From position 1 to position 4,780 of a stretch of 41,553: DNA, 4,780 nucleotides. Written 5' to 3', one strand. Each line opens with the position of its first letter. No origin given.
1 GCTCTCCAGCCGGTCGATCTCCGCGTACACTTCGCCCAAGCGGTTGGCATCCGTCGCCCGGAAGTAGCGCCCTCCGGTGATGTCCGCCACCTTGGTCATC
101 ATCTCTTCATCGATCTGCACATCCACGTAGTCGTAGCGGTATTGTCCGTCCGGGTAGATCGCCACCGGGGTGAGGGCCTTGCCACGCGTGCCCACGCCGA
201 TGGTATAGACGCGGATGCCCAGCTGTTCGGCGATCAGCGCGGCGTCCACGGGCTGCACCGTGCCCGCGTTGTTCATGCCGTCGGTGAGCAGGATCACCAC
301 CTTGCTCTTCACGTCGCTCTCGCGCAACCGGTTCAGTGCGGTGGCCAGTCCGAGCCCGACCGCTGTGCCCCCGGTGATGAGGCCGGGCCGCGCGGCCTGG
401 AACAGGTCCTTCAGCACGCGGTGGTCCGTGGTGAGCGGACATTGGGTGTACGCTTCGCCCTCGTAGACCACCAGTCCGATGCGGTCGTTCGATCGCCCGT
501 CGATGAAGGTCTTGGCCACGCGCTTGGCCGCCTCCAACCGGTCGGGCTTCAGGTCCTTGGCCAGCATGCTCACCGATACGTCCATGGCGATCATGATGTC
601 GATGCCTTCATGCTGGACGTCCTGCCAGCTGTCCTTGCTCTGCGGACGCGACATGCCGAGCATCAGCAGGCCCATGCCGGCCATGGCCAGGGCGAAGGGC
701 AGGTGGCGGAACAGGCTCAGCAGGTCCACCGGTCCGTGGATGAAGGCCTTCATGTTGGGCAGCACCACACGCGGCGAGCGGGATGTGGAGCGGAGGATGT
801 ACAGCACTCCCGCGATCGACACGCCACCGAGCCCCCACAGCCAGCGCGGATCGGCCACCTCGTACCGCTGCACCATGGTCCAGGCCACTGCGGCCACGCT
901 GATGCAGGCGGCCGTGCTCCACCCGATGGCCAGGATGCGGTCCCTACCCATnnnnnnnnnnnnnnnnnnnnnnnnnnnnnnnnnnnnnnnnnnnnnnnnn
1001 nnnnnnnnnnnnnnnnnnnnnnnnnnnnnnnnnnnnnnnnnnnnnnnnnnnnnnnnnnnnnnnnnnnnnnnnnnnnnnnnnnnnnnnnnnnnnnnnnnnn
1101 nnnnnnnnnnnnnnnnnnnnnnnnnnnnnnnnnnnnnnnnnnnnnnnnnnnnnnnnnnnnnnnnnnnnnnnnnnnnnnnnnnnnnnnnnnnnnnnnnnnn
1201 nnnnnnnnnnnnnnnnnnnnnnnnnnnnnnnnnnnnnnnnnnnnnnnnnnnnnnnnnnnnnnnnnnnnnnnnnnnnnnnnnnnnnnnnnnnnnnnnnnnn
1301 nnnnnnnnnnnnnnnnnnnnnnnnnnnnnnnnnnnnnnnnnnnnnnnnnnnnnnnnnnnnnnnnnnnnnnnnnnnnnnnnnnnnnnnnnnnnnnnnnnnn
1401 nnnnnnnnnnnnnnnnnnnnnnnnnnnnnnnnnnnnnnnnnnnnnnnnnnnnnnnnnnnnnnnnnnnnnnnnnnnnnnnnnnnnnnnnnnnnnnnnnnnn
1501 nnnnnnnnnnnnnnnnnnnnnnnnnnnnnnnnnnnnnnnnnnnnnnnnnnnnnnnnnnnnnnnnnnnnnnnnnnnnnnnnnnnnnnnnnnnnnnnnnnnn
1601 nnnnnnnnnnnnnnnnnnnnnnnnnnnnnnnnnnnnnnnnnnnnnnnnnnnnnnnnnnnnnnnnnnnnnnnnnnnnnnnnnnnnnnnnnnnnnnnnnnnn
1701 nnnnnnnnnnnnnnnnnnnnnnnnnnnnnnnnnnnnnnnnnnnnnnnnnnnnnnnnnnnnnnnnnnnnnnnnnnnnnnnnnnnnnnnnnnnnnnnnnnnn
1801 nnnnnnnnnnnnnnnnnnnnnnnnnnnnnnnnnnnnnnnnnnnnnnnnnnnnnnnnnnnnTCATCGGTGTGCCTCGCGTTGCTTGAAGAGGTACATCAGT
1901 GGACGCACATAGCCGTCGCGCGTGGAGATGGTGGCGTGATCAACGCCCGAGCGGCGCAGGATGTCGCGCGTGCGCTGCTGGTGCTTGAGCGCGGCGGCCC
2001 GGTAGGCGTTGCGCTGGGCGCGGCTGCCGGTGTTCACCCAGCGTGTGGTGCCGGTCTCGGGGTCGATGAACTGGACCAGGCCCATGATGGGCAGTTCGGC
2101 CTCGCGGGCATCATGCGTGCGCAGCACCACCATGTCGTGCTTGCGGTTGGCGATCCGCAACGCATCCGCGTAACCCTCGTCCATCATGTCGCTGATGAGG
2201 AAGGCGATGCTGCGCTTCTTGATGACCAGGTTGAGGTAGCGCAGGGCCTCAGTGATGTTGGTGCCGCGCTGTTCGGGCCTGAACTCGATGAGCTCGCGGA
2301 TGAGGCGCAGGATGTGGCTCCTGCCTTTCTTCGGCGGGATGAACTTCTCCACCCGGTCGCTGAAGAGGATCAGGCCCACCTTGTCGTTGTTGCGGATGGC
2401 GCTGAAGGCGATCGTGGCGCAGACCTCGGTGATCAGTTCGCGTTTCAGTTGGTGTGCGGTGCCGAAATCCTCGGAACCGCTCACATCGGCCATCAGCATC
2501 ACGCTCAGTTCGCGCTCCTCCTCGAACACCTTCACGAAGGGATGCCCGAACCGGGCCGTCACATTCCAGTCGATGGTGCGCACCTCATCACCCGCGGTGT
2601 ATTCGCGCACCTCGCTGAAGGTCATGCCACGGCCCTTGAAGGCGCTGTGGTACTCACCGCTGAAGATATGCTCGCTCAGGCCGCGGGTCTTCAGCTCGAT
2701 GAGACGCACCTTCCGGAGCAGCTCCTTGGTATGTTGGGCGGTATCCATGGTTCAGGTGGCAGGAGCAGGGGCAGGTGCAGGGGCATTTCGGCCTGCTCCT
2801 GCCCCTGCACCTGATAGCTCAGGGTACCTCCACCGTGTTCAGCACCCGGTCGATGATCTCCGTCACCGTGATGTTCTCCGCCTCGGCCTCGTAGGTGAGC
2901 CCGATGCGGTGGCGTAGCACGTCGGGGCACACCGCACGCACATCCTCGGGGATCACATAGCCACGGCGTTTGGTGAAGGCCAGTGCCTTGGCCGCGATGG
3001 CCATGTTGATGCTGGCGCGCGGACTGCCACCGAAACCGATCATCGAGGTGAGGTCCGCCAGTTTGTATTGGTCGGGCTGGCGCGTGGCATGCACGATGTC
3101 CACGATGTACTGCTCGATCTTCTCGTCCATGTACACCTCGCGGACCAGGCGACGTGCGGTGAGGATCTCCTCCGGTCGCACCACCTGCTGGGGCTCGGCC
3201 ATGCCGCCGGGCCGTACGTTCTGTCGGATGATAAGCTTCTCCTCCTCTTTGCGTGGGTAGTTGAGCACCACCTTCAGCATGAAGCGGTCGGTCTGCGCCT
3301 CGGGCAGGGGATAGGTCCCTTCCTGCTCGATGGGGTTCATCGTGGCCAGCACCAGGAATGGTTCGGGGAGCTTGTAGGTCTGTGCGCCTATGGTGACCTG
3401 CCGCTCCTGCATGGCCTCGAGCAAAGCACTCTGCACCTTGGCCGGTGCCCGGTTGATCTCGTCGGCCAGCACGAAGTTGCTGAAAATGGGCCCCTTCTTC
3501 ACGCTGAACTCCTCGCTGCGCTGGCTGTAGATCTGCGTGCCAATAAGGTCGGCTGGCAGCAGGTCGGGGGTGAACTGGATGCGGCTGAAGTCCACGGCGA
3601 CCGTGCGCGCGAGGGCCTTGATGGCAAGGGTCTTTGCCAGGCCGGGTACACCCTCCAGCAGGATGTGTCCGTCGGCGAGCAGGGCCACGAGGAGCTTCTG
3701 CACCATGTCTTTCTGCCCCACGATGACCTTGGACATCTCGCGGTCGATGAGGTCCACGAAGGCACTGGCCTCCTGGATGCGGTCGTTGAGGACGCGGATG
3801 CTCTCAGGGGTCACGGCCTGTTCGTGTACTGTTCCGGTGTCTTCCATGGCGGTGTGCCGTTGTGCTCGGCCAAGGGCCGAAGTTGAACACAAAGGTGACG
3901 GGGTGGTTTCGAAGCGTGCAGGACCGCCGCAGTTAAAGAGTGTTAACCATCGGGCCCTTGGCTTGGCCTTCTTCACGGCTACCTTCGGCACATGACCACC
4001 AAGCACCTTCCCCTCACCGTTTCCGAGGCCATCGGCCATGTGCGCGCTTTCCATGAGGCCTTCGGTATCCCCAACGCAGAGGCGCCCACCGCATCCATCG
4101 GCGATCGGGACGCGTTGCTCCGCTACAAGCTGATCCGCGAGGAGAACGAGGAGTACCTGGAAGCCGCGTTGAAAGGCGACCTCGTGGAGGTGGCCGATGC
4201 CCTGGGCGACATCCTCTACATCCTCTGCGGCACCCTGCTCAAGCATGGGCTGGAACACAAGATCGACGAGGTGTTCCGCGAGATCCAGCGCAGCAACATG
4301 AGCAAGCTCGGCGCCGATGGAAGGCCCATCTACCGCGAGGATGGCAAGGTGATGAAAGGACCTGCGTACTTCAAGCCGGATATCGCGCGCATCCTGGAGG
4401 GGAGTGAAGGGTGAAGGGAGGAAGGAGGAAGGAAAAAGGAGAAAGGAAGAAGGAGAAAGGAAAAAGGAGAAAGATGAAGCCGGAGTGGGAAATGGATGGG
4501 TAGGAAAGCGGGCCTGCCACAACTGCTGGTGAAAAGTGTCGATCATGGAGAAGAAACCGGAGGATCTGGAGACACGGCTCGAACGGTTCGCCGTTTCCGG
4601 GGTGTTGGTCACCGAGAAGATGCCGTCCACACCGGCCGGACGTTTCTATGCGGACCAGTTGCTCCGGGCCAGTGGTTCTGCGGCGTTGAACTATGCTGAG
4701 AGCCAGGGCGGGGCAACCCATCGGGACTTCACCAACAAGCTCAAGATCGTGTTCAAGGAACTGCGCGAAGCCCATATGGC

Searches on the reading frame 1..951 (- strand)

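Call 58: search_protein_families(library=pfam, proteins=[window:1-951:-], max_evalue=0.00001)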
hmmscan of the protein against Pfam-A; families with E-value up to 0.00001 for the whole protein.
window:1-951:- (317 aa): 3 families
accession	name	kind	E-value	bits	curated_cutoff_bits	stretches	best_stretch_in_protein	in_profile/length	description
PF00092.34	VWA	-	1.3e-20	74.8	23.8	1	118-309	1-172/174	von Willebrand factor type A domain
PF13519.12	VWA_2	-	2.4e-18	67.1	27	1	119-225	1-106/107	von Willebrand factor type A domain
PF01882.25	DUF58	-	7.8e-07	28.9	23.4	1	117-253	36-166/216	Protein of unknown function DUF58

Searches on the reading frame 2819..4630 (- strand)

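Call 58: search_protein_families(library=pfam, proteins=[window:2819-4630:-], max_evalue=0.00001)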
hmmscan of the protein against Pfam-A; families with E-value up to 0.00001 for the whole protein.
window:2819-4630:- (603 aa): 4 families
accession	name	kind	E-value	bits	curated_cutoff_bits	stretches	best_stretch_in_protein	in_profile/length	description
PF07726.17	AAA_3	-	1.6e-65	219.4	27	1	322-452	1-131/131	ATPase family associated with various cellular activities (AAA)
PF17863.7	AAA_lid_2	-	1.3e-18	66.9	22.7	1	530-595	8-73/74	AAA lid domain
PF20030.5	bpMoxR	-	2.7e-12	46.6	27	1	297-462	8-172/205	MoxR domain in the MoxR-vWA-beta-propeller ternary systems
PF07728.20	AAA_5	-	2.5e-11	44.2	22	1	322-450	1-139/139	AAA domain (dynein-related subfamily)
